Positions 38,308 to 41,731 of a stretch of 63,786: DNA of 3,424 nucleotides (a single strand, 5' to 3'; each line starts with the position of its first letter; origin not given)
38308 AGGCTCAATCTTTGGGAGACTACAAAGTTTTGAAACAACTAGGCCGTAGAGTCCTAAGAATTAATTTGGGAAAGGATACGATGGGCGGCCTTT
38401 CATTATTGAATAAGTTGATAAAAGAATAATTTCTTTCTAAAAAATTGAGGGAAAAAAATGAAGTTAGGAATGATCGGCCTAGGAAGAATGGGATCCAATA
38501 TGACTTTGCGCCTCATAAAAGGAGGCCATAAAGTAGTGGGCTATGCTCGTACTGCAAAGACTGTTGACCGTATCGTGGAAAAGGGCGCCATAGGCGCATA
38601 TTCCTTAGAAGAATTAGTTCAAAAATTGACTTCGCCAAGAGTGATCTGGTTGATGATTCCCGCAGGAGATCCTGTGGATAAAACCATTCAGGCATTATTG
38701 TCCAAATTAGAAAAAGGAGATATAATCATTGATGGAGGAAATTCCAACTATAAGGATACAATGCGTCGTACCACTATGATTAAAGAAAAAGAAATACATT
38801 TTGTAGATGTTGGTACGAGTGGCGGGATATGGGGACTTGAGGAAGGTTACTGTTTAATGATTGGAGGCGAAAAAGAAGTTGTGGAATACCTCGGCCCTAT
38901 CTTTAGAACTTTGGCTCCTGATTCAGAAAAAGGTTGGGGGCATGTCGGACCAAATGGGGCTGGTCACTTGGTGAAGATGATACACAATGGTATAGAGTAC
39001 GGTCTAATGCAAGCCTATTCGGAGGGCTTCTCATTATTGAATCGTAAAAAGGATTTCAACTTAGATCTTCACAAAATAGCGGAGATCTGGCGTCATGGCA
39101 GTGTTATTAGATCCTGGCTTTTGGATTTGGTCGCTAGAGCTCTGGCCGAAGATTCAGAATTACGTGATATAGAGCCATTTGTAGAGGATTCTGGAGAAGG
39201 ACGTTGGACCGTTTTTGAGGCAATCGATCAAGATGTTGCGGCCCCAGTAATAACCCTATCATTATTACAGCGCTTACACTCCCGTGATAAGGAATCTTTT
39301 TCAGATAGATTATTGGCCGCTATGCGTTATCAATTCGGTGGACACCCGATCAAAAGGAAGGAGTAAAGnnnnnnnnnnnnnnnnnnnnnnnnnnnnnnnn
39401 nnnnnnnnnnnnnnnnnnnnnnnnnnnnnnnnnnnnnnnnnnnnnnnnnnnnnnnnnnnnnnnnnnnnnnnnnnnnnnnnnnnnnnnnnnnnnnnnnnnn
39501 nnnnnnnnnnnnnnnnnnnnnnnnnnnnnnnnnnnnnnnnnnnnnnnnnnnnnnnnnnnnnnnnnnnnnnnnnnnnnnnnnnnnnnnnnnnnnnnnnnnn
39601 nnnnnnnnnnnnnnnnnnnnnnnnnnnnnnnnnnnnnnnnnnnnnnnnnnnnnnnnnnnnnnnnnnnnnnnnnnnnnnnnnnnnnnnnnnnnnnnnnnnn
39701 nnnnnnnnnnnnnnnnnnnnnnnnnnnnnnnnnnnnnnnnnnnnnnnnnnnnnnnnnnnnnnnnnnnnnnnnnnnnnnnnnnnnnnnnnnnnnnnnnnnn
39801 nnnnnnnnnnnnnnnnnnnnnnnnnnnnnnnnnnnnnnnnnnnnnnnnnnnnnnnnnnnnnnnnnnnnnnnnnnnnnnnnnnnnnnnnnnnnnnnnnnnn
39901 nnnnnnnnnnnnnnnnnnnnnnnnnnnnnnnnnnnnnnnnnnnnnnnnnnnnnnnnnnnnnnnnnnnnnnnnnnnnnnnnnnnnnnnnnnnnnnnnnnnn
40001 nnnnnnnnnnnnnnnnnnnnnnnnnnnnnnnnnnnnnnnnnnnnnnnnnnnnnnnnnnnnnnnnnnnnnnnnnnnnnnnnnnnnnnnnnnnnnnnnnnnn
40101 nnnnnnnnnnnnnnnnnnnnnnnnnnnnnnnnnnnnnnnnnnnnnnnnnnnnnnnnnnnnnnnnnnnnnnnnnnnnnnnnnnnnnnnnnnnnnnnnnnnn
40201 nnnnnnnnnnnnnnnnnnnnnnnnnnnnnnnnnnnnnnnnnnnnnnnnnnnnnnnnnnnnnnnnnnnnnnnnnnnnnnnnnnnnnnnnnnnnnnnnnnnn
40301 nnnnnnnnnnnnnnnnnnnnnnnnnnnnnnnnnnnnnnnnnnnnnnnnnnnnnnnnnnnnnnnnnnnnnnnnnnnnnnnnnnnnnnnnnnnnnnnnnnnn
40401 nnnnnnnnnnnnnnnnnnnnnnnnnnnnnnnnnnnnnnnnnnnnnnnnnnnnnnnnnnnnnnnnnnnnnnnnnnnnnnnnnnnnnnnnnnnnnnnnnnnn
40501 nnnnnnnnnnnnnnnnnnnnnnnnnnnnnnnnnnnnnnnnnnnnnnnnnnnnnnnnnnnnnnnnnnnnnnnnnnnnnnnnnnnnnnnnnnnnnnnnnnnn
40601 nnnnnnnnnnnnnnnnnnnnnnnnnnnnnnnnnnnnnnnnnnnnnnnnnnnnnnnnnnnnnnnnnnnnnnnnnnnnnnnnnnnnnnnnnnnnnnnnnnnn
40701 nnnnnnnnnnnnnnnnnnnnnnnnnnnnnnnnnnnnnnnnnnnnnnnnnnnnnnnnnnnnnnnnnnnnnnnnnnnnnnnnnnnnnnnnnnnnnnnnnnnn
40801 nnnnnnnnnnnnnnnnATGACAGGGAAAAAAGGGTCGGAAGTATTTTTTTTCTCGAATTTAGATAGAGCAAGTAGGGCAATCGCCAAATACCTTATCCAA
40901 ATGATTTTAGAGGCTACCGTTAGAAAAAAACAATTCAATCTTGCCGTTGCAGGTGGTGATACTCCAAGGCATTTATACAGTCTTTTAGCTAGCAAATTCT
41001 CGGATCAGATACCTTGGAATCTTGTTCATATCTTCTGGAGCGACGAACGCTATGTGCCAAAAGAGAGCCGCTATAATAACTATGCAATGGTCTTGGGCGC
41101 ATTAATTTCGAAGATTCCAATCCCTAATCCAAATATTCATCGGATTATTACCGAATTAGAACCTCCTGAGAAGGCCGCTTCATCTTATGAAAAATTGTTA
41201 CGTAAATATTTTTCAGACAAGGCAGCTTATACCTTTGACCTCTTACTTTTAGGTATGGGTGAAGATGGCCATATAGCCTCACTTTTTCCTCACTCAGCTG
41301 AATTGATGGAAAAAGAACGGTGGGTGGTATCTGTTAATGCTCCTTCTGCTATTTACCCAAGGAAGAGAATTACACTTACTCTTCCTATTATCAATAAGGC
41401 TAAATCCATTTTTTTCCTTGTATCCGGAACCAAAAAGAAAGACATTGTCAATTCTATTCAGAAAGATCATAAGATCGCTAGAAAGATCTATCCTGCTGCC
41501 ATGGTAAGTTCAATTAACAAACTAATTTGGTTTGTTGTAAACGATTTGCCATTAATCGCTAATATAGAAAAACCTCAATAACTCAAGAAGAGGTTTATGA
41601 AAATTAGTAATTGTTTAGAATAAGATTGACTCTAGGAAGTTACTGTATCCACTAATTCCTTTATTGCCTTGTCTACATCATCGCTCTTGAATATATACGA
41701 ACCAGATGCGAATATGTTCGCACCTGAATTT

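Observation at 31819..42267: Complete bacterial-style oxidative pentose phosphate operon embedded in an archaeal chromosome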

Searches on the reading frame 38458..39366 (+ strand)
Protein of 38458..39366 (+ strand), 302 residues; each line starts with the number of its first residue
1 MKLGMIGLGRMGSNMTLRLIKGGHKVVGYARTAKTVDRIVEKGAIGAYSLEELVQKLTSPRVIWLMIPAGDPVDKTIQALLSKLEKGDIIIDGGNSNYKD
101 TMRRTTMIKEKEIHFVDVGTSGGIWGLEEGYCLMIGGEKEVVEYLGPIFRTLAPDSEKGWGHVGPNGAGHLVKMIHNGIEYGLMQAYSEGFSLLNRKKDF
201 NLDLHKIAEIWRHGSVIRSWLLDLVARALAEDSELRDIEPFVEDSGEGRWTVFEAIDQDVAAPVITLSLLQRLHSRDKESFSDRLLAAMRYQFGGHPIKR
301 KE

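Call 3: search_protein_families(library=pfam, proteins=[window:38458-39366:+])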
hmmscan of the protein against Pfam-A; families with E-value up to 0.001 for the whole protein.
window:38458-39366:+ (302 aa): 4 families
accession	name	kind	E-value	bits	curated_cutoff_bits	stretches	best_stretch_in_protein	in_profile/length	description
PF03446.21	NAD_binding_2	-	1.1e-44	152.7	21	1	2-153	1-153/161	NAD binding domain of 6-phosphogluconate dehydrogenase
PF00393.24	6PGD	-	4.7e-22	79.2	27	1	169-280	1-118/290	6-phosphogluconate dehydrogenase, C-terminal domain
PF03807.23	F420_oxidored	-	5.6e-07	30.5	21.6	1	2-93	1-91/94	NADP oxidoreductase coenzyme F420-dependent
PF02826.25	2-Hacid_dh_C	-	1.5e-06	28.1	25.1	1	2-114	38-147/178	D-isomer specific 2-hydroxyacid dehydrogenase, NAD binding domain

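Call 4: search_protein_families(library=ncbifam, proteins=[window:38458-39366:+])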
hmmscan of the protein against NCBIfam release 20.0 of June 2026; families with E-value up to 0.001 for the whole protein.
window:38458-39366:+ (302 aa): 13 families
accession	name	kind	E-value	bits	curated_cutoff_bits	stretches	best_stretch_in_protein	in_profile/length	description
NF007161.0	PRK09599.1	subfamily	1.2e-140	468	271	1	1-301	1-301/302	NADP-dependent phosphogluconate dehydrogenase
TIGR00872.1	gnd_rel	equivalog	1.4e-122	408.6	297.2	1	1-301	1-298/299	phosphogluconate dehydrogenase (NAD(+)-dependent, decarboxylating)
NF006765.0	PRK09287.1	equivalog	3.6e-73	247.1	413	1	2-280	5-296/476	NADP-dependent phosphogluconate dehydrogenase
TIGR00873.1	gnd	equivalog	7.8e-71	239.3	426.7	1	3-280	2-291/467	decarboxylating NADP(+)-dependent phosphogluconate dehydrogenase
TIGR01505.1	tartro_sem_red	equivalog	2e-21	76.5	340.75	1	2-196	1-192/291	2-hydroxy-3-oxopropionate reductase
NF008592.0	PRK11559.1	equivalog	3.3e-21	75.8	397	1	1-194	3-193/296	2-hydroxy-3-oxopropionate reductase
TIGR01692.1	HIBADH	equivalog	1.5e-20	73.7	291.6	1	6-222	2-211/288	3-hydroxyisobutyrate dehydrogenase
NF011633.0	PRK15059.1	equivalog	5.1e-16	58.7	451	1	1-189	1-185/292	2-hydroxy-3-oxopropionate reductase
NF012005.0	PRK15461.1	equivalog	7.8e-13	48.3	348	1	3-191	4-189/298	sulfolactaldehyde 3-reductase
NF043037.1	ThreonDh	equivalog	1e-11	44.8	350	1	2-223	4-219/297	L-threonate dehydrogenase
NF005650.0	PRK07417.1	equivalog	2.4e-09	36.9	290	1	1-94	2-92/281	prephenate/arogenate dehydrogenase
NF006307.0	PRK08507.1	equivalog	1.6e-05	24.3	295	1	1-97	1-94/275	prephenate dehydrogenase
NF042925.1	FHMPC_DH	equivalog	0.00051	19.4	500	1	2-53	2-53/304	5-formyl-3-hydroxy-2-methylpyridine 4-carboxylate 5-dehydrogenase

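Call 45: search_solved_structures(query=window:38458-39366:+, max_evalue=1e-20, show_alignments=2)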
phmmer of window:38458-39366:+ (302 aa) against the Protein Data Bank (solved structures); distinct sequences matched with E-value up to 1e-20: 22.
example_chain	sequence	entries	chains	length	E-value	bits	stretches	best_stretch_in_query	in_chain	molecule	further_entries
6vpb_A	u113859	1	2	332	1.1e-93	317.1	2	152-299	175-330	6-phosphogluconate dehydrogenase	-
4e21_A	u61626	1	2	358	2.8e-93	315.8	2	1-196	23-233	6-phosphogluconate dehydrogenase (Decarboxylating)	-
10gw_A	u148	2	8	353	8.8e-89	301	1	1-299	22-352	6-phosphogluconate dehydrogenase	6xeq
8ihe_A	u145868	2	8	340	1.1e-87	297.5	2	1-196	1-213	Probable 6-phosphogluconate dehydrogenase,decarboxylating Gnd2 | 6-phosphogluconate dehydrogenase, NAD(+)-dependent, decarboxylating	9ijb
2w8z_A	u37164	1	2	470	7.4e-61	209.3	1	2-279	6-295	6-PHOSPHOGLUCONATE DEHYDROGENASE, DECARBOXYLATING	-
2w90_A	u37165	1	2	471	7.5e-61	209.3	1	2-279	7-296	6-PHOSPHOGLUCONATE DEHYDROGENASE, DECARBOXYLATING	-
2iyo_A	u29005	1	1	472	1.2e-59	205.3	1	3-295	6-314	6-PHOSPHOGLUCONATE DEHYDROGENASE, DECARBOXYLATING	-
2iyp_A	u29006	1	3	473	1.2e-59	205.3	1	3-295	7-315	6-PHOSPHOGLUCONATE DEHYDROGENASE, DECARBOXYLATING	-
2iz0_A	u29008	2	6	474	1.2e-59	205.3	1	3-295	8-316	6-PHOSPHOGLUCONATE DEHYDROGENASE, DECARBOXYLATING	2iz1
7cb0_A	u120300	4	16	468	1.4e-53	185.4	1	2-280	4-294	6-phosphogluconate dehydrogenase, decarboxylating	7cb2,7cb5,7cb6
3fwn_A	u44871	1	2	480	3.5e-53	184.1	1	2-285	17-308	6-phosphogluconate dehydrogenase, decarboxylating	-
2zya_A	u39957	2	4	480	5.9e-53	183.4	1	2-285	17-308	6-phosphogluconate dehydrogenase, decarboxylating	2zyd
2p4q_A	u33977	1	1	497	7.9e-53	183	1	3-270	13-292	6-phosphogluconate dehydrogenase, decarboxylating 1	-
2zyg_A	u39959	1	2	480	4.5e-52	180.5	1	2-284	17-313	6-phosphogluconate dehydrogenase, decarboxylating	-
8i4n_A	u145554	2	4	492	7.1e-52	179.8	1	2-268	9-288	6-phosphogluconate dehydrogenase, decarboxylating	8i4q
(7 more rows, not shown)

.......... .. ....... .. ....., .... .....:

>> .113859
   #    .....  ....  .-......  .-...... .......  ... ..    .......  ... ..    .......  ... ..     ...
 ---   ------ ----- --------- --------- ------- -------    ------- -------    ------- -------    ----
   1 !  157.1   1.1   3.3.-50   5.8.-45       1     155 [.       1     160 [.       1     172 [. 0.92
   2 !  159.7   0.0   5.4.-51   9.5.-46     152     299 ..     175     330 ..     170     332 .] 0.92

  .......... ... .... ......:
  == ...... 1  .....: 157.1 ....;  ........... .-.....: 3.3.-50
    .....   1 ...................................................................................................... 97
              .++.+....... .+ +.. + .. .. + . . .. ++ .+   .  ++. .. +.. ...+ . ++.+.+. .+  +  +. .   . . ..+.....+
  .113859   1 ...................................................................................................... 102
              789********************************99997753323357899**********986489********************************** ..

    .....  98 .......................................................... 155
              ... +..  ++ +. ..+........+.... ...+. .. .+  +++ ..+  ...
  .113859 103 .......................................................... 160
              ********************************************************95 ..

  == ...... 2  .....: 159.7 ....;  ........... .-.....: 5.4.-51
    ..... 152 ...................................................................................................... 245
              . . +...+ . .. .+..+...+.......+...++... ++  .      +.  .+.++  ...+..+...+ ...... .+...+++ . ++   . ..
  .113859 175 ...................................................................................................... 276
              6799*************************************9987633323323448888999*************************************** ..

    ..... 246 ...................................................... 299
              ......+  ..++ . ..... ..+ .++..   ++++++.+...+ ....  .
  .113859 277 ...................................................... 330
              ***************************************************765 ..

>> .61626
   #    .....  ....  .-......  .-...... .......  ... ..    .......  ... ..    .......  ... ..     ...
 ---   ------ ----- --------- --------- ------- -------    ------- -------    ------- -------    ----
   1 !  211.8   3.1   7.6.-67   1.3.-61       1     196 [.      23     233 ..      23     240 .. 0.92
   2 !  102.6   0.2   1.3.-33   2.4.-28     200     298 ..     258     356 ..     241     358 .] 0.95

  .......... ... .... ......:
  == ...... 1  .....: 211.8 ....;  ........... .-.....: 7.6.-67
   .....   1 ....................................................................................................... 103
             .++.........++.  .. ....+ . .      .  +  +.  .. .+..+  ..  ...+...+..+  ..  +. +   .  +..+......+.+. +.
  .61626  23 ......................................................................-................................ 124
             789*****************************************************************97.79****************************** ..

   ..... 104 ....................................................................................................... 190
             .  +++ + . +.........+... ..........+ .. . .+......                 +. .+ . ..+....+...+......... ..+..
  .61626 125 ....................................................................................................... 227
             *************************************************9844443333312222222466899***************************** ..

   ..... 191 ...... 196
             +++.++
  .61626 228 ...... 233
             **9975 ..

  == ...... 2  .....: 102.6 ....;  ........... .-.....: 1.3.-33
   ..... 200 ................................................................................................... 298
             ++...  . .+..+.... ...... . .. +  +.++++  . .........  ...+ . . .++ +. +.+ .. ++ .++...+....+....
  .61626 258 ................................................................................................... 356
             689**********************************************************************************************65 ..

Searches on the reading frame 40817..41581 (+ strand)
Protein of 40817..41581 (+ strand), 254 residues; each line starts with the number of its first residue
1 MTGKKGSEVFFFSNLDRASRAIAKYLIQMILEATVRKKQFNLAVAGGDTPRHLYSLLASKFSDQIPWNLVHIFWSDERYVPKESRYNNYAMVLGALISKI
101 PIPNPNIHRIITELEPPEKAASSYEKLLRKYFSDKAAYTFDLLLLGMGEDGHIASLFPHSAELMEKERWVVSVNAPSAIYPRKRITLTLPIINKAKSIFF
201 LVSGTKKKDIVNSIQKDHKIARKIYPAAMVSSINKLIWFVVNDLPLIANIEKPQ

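Call 3: search_protein_families(library=pfam, proteins=[window:40817-41581:+])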
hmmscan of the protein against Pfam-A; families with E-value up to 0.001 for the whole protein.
window:40817-41581:+ (254 aa): 1 family
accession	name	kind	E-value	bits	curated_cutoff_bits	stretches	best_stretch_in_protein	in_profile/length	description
PF01182.26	Glucosamine_iso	-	4.2e-68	230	27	1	16-238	4-225/225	Glucosamine-6-phosphate isomerases/6-phosphogluconolactonase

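Call 4: search_protein_families(library=ncbifam, proteins=[window:40817-41581:+])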
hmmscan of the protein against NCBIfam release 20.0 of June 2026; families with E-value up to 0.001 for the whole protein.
window:40817-41581:+ (254 aa): 8 families
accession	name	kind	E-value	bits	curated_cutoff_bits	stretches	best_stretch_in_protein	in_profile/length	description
TIGR01198.1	pgl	equivalog_domain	1.6e-61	207.8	124.45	1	12-242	2-228/234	6-phosphogluconolactonase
NF002557.0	PRK02122.1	subfamily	1.2e-14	53.3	384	1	11-218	33-247/653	glucosamine-6-phosphate deaminase-like protein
NF009022.0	PRK12358.1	equivalog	2.5e-13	50.1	247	1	22-216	12-207/239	glucosamine-6-phosphate deaminase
NF001684.0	PRK00443.1-4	subfamily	1.1e-10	41.4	326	1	20-215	10-210/260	glucosamine-6-phosphate deaminase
TIGR00502.1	nagB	equivalog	2.4e-10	40.2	236.9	1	18-216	12-217/259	glucosamine-6-phosphate deaminase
NF007291.0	PRK09762.1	equivalog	2.8e-08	33.7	271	1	140-237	128-230/236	galactosamine-6-phosphate isomerase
NF001682.0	PRK00443.1-1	equivalog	3.2e-05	23.5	528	1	116-215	95-203/262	glucosamine-6-phosphate deaminase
NF001685.0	PRK00443.1-5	equivalog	0.00026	20.3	513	1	35-161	30-152/266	glucosamine-6-phosphate deaminase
